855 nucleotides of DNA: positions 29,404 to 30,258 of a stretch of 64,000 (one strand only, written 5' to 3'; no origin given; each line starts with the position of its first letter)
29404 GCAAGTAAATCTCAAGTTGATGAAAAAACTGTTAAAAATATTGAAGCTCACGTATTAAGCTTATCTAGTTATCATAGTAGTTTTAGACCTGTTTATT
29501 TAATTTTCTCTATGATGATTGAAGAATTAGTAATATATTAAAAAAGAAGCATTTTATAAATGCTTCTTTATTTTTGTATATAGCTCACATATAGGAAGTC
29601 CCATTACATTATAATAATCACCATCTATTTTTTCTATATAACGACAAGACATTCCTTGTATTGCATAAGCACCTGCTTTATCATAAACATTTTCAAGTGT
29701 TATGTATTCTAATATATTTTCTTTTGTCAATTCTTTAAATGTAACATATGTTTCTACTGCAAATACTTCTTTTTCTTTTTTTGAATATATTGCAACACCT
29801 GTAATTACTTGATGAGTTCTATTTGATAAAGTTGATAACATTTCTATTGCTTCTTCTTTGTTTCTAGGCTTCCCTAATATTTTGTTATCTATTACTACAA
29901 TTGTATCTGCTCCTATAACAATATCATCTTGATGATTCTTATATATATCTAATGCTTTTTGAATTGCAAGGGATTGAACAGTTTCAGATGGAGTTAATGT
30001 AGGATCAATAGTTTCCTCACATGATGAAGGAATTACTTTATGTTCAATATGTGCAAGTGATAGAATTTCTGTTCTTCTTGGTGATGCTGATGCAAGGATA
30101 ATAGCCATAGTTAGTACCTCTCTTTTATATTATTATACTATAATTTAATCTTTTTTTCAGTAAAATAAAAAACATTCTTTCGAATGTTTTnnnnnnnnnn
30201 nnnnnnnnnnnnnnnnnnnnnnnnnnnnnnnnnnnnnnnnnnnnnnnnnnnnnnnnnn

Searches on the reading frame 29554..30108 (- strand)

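Call 27: search_protein_families(library=pfam, proteins=[window:29554-30108:-], max_evalue=0.01)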
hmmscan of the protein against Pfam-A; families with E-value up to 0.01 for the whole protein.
window:29554-30108:- (184 aa): 1 family
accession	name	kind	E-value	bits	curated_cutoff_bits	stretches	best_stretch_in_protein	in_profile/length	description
PF02545.19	Maf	-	2.2e-61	207.2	27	1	3-182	2-186/187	Maf-like protein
